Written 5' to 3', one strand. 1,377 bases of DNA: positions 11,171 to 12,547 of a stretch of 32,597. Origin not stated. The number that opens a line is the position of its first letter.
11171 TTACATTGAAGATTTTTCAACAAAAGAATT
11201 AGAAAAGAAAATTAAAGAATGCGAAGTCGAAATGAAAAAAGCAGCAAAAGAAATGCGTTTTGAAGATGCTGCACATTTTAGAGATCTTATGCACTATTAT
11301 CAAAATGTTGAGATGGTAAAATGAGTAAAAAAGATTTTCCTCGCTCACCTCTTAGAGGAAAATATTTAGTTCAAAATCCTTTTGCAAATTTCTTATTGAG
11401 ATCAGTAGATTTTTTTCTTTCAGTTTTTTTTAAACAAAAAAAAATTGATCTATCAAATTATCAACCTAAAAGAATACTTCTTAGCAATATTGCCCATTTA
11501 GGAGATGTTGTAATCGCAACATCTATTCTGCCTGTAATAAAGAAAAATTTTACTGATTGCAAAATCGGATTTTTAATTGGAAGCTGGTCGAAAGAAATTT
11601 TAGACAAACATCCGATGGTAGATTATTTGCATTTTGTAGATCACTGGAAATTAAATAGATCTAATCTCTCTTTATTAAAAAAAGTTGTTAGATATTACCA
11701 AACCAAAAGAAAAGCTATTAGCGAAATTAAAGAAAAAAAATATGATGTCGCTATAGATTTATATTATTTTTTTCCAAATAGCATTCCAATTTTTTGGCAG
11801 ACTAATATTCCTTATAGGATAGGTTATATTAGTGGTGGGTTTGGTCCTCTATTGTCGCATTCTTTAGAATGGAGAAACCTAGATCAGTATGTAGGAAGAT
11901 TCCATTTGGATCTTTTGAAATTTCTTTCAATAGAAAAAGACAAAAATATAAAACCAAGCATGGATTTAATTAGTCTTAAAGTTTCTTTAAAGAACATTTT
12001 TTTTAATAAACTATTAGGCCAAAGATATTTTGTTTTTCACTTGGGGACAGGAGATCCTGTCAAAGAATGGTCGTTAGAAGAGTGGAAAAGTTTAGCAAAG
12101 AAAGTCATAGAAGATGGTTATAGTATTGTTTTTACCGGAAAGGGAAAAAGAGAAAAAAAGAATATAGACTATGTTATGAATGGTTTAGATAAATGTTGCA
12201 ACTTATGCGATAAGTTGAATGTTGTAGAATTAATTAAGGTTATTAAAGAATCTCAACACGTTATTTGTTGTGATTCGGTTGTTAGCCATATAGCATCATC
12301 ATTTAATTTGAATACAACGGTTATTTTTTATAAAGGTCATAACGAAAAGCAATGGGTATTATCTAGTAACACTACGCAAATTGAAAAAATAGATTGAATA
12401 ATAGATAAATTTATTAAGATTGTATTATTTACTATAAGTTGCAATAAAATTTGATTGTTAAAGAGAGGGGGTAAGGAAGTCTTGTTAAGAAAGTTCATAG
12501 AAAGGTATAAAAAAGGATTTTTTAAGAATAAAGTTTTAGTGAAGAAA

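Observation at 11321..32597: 21-gene heptose-centred glycan locus in an apparently chlamydial genome, with no exporter, polymerase, ligase or priming transferase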

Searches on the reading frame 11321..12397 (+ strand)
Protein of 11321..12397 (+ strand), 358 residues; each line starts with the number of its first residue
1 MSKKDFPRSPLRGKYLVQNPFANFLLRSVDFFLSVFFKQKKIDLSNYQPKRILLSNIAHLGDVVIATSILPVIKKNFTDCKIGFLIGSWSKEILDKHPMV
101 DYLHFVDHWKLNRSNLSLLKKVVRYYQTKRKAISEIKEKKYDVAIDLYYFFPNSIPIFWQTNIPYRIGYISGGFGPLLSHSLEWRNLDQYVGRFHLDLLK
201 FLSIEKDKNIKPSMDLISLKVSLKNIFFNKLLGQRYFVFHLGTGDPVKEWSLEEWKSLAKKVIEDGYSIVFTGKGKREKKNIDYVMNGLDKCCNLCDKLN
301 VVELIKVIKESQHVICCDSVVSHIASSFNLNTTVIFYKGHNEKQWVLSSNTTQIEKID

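Call 4: search_protein_families(library=pfam, proteins=[window:11321-12397:+], max_evalue=0.01)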
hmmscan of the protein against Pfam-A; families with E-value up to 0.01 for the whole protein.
window:11321-12397:+ (358 aa): 1 family
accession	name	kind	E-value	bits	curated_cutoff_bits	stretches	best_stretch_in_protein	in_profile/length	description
PF01075.23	Glyco_transf_9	-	4.7e-22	78.9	22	1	131-344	3-216/247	Glycosyltransferase family 9 (heptosyltransferase)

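Call 9: search_protein_families(library=ncbifam, proteins=[window:11321-12397:+], max_evalue=0.001)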
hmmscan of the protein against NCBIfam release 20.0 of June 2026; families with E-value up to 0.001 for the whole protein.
window:11321-12397:+ (358 aa): 6 families
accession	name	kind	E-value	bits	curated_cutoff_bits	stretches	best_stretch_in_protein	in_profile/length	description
TIGR02193.1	heptsyl_trn_I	equivalog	1.5e-19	70.4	185.3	2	230-344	176-289/320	lipopolysaccharide heptosyltransferase I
TIGR02201.1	heptsyl_trn_III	equivalog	1.2e-16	60.7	170.2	2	232-339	179-289/344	putative lipopolysaccharide heptosyltransferase III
TIGR02195.1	heptsyl_trn_II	equivalog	7.4e-16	58.2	134.6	1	52-329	2-275/339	lipopolysaccharide heptosyltransferase II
NF008162.0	PRK10916.1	equivalog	3.4e-12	46.2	569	1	51-331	2-282/348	ADP-heptose--LPS heptosyltransferase RfaF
NF007742.0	PRK10422.1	equivalog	2.7e-11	42.9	467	2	48-147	4-94/352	lipopolysaccharide core heptosyltransferase RfaQ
NF008204.0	PRK10964.1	equivalog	4e-08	32.8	437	1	234-334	178-277/322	lipopolysaccharide heptosyltransferase RfaC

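Call 20: search_solved_structures(query=window:11321-12397:+, max_evalue=0.01)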
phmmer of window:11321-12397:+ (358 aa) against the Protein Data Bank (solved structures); distinct sequences matched with E-value up to 0.01: 2.
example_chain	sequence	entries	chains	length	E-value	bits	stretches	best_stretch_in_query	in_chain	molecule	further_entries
3tov_A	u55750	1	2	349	1.5e-08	37.4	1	49-286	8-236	Glycosyl transferase family 9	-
1psw_A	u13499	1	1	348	1.1e-06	31.3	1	52-333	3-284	ADP-HEPTOSE LPS HEPTOSYLTRANSFERASE II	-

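Call 35: find_homologous_proteins(query=window:11321-12397:+, max_evalue=0.00001)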
Query window:11321-12397:+ (358 aa): 250 proteins with E <= 0.00001 among 3886 candidates; the best 120 are listed.
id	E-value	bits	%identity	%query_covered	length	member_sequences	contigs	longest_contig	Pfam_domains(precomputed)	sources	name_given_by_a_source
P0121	4.4e-240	814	100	100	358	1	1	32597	PF01075.24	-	-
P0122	3.9e-108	380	50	97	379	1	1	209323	PF01075.24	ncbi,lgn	-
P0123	3.4e-100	354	48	96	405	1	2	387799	PF01075.24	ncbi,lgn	-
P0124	1.4e-98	349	47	95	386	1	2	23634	PF01075.24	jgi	jgi:ADP-heptose:LPS heptosyltransferase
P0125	1.0e-97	346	47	96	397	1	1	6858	PF01075.24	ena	-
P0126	8.4e-97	343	47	96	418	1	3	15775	PF01075.24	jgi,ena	-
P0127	2.4e-96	341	45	96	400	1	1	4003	PF01075.24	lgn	-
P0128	4.1e-96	340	46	96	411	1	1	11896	PF01075.24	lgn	-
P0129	2.2e-95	338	46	96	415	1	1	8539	PF01075.24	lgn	-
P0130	5.4e-94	333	46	94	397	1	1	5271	PF01075.24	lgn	-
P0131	7.0e-94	333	46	94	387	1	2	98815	PF01075.24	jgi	jgi:ADP-heptose:LPS heptosyltransferase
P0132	2.7e-93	331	44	96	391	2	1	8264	PF01075.24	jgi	jgi:ADP-heptose:LPS heptosyltransferase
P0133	5.4e-93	330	46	97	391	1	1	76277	PF01075.24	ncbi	-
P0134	2.9e-92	328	46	96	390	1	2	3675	PF01075.24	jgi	jgi:ADP-heptose:LPS heptosyltransferase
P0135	6.0e-92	327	45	93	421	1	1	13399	PF01075.24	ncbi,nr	ncbi:MAG: glycosyltransferase family 9 protein [Chlamydiae bacterium]|nr:glycosyltransferase family 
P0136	6.0e-92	327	45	96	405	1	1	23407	PF01075.24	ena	-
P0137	7.9e-92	326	47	95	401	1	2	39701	PF01075.24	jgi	jgi:ADP-heptose:LPS heptosyltransferase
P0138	2.0e-91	325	47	92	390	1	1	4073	PF01075.24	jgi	jgi:ADP-heptose:LPS heptosyltransferase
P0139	2.5e-91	325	45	94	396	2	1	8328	PF01075.24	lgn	-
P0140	1.1e-90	323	45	94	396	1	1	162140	PF01075.24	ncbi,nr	ncbi:MAG: glycosyltransferase family 9 protein [Deltaproteobacteria bacterium]|nr:glycosyltransferas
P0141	1.3e-90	322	43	94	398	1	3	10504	PF01075.24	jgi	-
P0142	7.2e-90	320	44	94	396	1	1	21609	PF01075.24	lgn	-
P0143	7.5e-90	320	45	94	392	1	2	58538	PF01075.24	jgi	-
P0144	1.2e-89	319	45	94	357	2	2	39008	PF01075.24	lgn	-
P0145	2.0e-89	318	43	93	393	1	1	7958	PF01075.24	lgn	-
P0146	2.5e-89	318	44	98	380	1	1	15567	PF04230.20,PF01075.24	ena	-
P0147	1.1e-88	316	45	96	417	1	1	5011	PF01075.24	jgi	-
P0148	1.9e-88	315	43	95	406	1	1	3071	PF01075.24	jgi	jgi:ADP-heptose:LPS heptosyltransferase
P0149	2.5e-88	315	44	99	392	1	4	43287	PF01075.24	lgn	-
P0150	3.3e-88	314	43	95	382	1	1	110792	PF01075.24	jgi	-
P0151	3.6e-88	314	46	94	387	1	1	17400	PF01075.24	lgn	-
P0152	4.9e-88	314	45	95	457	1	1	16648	PF01075.24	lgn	-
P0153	5.0e-88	314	45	95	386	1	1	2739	PF01075.24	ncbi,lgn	-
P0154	9.7e-88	313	46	96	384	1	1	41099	PF01075.24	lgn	-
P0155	9.9e-88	313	44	96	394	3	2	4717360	PF01075.24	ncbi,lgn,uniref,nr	ncbi:glycosyltransferase family 9 protein [Geobacter sp. SVR]|uniref:glycosyltransferase family 9 pr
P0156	1.4e-87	312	43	97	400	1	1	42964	PF01075.24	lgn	-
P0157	2.6e-87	311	42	95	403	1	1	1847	PF01075.24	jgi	jgi:ADP-heptose:LPS heptosyltransferase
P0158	1.9e-86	309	42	97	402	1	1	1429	PF01075.24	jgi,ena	-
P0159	1.9e-86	309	45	82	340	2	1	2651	PF01075.24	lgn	-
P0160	2.0e-86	309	43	95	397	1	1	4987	PF01075.24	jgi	jgi:ADP-heptose:LPS heptosyltransferase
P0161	2.2e-86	308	43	94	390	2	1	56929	PF01075.24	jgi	-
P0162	2.1e-85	305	44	94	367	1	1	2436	PF01075.24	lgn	-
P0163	2.3e-85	305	43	95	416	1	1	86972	PF01075.24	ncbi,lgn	-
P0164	2.5e-85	305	41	94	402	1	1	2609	PF01075.24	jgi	jgi:ADP-heptose:LPS heptosyltransferase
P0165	2.9e-85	305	45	94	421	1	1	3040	PF01075.24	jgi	jgi:ADP-heptose:LPS heptosyltransferase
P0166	3.4e-85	304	42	97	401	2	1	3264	PF01075.24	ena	-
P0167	7.4e-85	303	43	92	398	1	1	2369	PF01075.24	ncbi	-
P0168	1.2e-84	303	43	97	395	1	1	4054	PF01075.24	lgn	-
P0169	1.2e-84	303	46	96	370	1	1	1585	PF01075.24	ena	-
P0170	1.4e-84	302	40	98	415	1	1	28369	PF01075.24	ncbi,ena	-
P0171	1.7e-84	302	41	95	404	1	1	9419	PF01075.24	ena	-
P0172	2.5e-84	302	41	95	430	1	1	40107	PF01075.24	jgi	jgi:ADP-heptose:LPS heptosyltransferase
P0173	3.2e-84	301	40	95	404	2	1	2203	PF01075.24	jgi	-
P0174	3.7e-84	301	40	96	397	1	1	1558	PF01075.24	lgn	-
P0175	4.8e-84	301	41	98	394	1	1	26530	PF01075.24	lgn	-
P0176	7.2e-84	300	41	95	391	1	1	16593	PF01075.24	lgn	-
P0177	1.0e-83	300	42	95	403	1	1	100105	PF01075.24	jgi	jgi:ADP-heptose:LPS heptosyltransferase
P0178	1.1e-83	300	42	94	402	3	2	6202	PF01075.24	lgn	-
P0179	2.6e-83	298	44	94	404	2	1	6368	PF01075.24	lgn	-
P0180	5.6e-83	297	42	95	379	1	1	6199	PF01075.24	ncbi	-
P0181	2.9e-82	295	45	82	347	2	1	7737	PF01075.24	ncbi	-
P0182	4.8e-82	294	45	84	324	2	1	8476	PF01075.24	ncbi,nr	ncbi:MAG: glycosyltransferase family 9 protein [Parachlamydiales bacterium]|nr:glycosyltransferase f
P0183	2.1e-81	292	41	92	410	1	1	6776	PF01075.24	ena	-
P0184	2.4e-81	292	38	97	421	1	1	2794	PF01075.24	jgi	jgi:ADP-heptose:LPS heptosyltransferase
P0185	1.1e-80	290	40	94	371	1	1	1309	PF01075.24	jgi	jgi:ADP-heptose:LPS heptosyltransferase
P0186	1.6e-80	289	43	94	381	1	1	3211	PF01075.24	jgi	jgi:ADP-heptose:LPS heptosyltransferase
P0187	1.7e-80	289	41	95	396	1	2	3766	PF01075.24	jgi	-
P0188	2.6e-80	288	40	89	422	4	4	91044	PF01075.24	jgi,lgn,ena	jgi:ADP-heptose:LPS heptosyltransferase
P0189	2.7e-80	288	39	94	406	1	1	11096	PF01075.24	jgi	jgi:ADP-heptose:LPS heptosyltransferase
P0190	3.2e-80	288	40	95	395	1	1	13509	PF01075.24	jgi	jgi:ADP-heptose:LPS heptosyltransferase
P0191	3.7e-80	288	40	97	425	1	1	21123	PF01075.24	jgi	jgi:ADP-heptose:LPS heptosyltransferase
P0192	3.9e-80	288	44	93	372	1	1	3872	PF01075.24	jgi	-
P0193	5.3e-80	287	40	92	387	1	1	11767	PF01075.24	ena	-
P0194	7.8e-80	287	44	92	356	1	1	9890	PF01075.24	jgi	jgi:ADP-heptose:LPS heptosyltransferase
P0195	8.1e-80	287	40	97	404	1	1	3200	PF01075.24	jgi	jgi:ADP-heptose:LPS heptosyltransferase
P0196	9.4e-80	287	39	97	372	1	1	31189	PF01075.24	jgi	jgi:ADP-heptose:LPS heptosyltransferase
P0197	1.0e-79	286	43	95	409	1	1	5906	PF01075.24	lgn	-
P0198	1.1e-79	286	42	92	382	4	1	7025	PF01075.24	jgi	jgi:ADP-heptose:LPS heptosyltransferase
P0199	1.9e-79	286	42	91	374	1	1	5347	PF01075.24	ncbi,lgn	-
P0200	3.3e-79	285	40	92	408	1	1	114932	PF01075.24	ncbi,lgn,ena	-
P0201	7.3e-79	284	43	96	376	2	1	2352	PF01075.24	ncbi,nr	ncbi:MAG: Lipopolysaccharide core heptosyltransferase RfaQ, partial [Candidatus Anoxychlamydiales ba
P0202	9.1e-79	283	39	96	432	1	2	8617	PF01075.24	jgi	jgi:ADP-heptose:LPS heptosyltransferase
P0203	1.4e-78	283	45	92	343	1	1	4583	PF01075.24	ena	-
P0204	2.2e-78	282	42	94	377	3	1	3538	PF01075.24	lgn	-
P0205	2.2e-78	282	41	92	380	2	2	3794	PF01075.24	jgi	jgi:ADP-heptose:LPS heptosyltransferase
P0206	2.4e-78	282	42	93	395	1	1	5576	PF01075.24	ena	-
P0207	4.7e-78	281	39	94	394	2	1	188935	PF01075.24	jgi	jgi:ADP-heptose:LPS heptosyltransferase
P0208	4.7e-78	281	37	98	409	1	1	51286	PF01075.24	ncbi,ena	-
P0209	8.2e-78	280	39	92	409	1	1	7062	PF01075.24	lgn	-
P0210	8.7e-78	280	39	92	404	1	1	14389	PF01075.24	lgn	-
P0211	1.2e-77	280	40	96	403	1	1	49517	PF01075.24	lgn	-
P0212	2.0e-77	279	42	92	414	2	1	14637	PF01075.24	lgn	-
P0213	2.2e-77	279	38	92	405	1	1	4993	PF01075.24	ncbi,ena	-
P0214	3.9e-77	278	43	82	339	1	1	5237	PF01075.24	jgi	jgi:ADP-heptose:LPS heptosyltransferase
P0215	4.0e-77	278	40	92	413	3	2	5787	PF01075.24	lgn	-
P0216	4.2e-77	278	42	92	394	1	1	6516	PF01075.24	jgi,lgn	-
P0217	5.5e-77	277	42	99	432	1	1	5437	PF01075.24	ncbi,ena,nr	ncbi:MAG: Lipopolysaccharide core heptosyltransferase RfaQ [Candidatus Anoxychlamydiales bacterium]|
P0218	6.5e-77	277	39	97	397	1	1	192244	PF01075.24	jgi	jgi:ADP-heptose:LPS heptosyltransferase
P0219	6.5e-77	277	43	93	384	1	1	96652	PF01075.24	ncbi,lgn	-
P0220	7.3e-77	277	38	95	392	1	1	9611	PF01075.24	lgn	-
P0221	9.0e-77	277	39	92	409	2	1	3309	PF01075.24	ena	-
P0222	1.0e-76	277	37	97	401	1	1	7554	PF01075.24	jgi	jgi:ADP-heptose:LPS heptosyltransferase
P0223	2.7e-76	275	41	89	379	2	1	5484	PF01075.24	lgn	-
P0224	3.4e-76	275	40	96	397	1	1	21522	PF01075.24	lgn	-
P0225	4.0e-76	275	41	94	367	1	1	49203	PF01075.24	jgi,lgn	jgi:ADP-heptose:LPS heptosyltransferase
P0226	4.1e-76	275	41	91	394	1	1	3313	PF01075.24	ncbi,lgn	-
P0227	4.2e-76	275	41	99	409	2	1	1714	PF01075.24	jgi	-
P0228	6.3e-76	274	40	87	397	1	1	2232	PF01075.24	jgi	jgi:ADP-heptose:LPS heptosyltransferase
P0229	7.6e-76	274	41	82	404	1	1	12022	PF01075.24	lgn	-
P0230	1.2e-75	273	40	93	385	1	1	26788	PF01075.24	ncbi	-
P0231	1.5e-75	273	42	92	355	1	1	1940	PF01075.24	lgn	-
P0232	1.7e-75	273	38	91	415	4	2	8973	PF01075.24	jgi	jgi:ADP-heptose:LPS heptosyltransferase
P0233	2.0e-75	272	39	86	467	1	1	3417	PF01075.24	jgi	jgi:ADP-heptose:LPS heptosyltransferase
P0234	2.1e-75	272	38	97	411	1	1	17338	PF01075.24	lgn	-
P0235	2.9e-75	272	43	90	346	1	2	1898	PF01075.24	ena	-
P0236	3.5e-75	272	45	92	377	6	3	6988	PF01075.24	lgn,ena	-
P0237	4.0e-75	271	38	91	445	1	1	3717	PF01075.24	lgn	-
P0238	5.1e-75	271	37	93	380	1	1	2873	PF01075.24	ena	-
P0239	6.0e-75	271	39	93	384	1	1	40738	PF01075.24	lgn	-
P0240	7.7e-75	270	40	95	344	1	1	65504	PF01075.24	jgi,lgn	-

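Call 36: find_encoding_contigs(protein=P0122, flank=10000, max_places=2)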
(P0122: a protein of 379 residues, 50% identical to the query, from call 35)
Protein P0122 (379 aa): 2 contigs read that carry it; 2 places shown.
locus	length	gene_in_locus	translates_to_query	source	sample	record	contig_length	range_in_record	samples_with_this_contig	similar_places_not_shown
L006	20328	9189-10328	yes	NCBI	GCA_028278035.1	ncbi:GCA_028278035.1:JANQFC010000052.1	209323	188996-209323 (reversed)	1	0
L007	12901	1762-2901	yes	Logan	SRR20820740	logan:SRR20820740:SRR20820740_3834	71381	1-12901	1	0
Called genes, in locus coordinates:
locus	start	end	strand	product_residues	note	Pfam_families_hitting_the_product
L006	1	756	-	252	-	?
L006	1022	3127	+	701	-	PF06082:YjbH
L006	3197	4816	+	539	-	PF02511:Thy1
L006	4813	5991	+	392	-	PF03222:Trp_Tyr_perm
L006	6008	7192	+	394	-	PF01490:Aa_trans, PF03222:Trp_Tyr_perm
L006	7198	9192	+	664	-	PF00270:DEAD (faint), PF04851:ResIII, PF17757:UvrB_inter, PF27431:UvrB_3rd, PF00271:Helicase_C, PF12344:UvrB, PF02151:UVR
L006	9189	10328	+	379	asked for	PF01075:Glyco_transf_9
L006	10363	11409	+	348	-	-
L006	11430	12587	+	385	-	PF00155:Aminotran_1_2 (weak), PF01041:DegT_DnrJ_EryC1, PF00266:Aminotran_5 (weak), PF01053:Cys_Met_Meta_PP, PF01212:Beta_elim_lyase (faint)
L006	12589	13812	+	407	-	PF01261:AP_endonuc_2, PF13302:Acetyltransf_3 (weak)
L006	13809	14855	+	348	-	PF03102:NeuB, PF08666:SAF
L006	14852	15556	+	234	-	PF02348:CTP_transf_3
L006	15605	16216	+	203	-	PF00117:GATase, PF01174:SNO, PF07722:Peptidase_C26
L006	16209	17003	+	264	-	PF00977:His_biosynth, PF03060:NMO (faint)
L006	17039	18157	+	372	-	-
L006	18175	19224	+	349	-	PF04055:Radical_SAM, PF13353:Fer4_12 (weak), PF13186:SPASM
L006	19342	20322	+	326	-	PF00676:E1_dh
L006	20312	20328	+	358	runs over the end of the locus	PF02779:Transket_pyr, PF02780:Transketolase_C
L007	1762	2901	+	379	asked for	PF01075:Glyco_transf_9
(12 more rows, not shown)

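Call 37: find_encoding_contigs(protein=P0155, flank=10000, max_places=1)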
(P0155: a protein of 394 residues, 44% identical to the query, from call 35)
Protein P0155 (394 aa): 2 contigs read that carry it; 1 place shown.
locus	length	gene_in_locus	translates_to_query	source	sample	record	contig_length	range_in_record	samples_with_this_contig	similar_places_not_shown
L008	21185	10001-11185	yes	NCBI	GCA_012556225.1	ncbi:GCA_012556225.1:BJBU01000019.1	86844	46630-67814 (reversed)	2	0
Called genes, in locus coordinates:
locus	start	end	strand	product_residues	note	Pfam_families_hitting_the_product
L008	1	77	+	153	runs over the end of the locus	PF01078:Mg_chelatase, PF13335:Mg_chelatase_C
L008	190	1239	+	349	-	PF01370:Epimerase, PF04321:RmlD_sub_bind (weak), PF16363:GDP_Man_Dehyd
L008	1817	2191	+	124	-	PF16363:GDP_Man_Dehyd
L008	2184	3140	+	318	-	PF01370:Epimerase, PF16363:GDP_Man_Dehyd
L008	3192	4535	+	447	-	PF01943:Polysacc_synt, PF13440:Polysacc_synt_3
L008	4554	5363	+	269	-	PF03269:DUF268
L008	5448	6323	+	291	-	PF01531:Glyco_transf_11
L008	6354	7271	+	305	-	-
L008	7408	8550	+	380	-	PF13439:Glyco_transf_4, PF13579:Glyco_trans_4_4 (weak), PF00534:Glycos_transf_1, PF13692:Glyco_trans_1_4, PF20706:GT4-conflict (weak), PF13524:Glyco_trans_1_2 (weak)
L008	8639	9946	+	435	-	-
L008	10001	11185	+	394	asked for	PF01075:Glyco_transf_9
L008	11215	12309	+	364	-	PF13579:Glyco_trans_4_4 (weak), PF00534:Glycos_transf_1, PF13692:Glyco_trans_1_4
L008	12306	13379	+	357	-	PF13439:Glyco_transf_4 (weak), PF20706:GT4-conflict, PF00534:Glycos_transf_1, PF13692:Glyco_trans_1_4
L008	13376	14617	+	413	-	PF13439:Glyco_transf_4 (faint), PF00534:Glycos_transf_1, PF13692:Glyco_trans_1_4, PF13524:Glyco_trans_1_2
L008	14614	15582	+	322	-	PF01073:3Beta_HSD, PF01370:Epimerase, PF02719:Polysacc_synt_2 (faint), PF04321:RmlD_sub_bind, PF13460:NAD_binding_10, PF07993:NAD_binding_4, PF16363:GDP_Man_Dehyd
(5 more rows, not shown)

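Call 39: search_protein_families(library=ncbifam, proteins=[L006:10363-11409:+, L006:17039-18157:+, L006:12589-13812:+], max_evalue=0.001)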
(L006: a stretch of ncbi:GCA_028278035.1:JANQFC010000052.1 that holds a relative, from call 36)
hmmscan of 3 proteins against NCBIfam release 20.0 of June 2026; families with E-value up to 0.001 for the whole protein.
L006:10363-11409:+ (348 aa): 0 families

L006:17039-18157:+ (372 aa): 1 family
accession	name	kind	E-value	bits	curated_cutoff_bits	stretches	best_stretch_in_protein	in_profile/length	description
TIGR03573.1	WbuX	subfamily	3.2e-103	345.8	203.2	1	1-347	1-343/344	N-acetyl sugar amidotransferase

L006:12589-13812:+ (407 aa): 0 families

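Call 56: find_encoding_contigs(protein=P0123, flank=10000, max_places=1)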
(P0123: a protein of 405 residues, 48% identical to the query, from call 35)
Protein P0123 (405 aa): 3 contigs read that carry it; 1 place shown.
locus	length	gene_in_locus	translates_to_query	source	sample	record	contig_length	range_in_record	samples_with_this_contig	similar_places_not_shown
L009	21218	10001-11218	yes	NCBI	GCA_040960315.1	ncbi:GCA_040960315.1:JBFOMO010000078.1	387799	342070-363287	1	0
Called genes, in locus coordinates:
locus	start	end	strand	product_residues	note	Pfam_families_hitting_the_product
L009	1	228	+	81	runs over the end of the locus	PF13411:MerR_1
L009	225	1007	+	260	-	-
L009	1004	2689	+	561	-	PF07660:STN (weak), PF03958:Secretin_N, PF00263:Secretin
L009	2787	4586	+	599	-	-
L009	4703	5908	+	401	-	PF00512:HisKA, PF02518:HATPase_c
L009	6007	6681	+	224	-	PF00072:Response_reg, PF00486:Trans_reg_C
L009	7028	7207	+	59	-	-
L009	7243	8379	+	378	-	PF00535:Glycos_transf_2, PF26629:GT2_TM_C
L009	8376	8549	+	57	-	-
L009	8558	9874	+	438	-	-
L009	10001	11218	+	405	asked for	PF01075:Glyco_transf_9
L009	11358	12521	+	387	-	-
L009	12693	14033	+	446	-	PF13173:AAA_14, PF13635:DUF4143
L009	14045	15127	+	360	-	PF13439:Glyco_transf_4 (weak), PF13524:Glyco_trans_1_2 (faint), PF20706:GT4-conflict (weak), PF00534:Glycos_transf_1, PF13692:Glyco_trans_1_4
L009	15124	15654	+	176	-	PF01583:APS_kinase, PF08433:KTI12, PF13671:AAA_33 (weak)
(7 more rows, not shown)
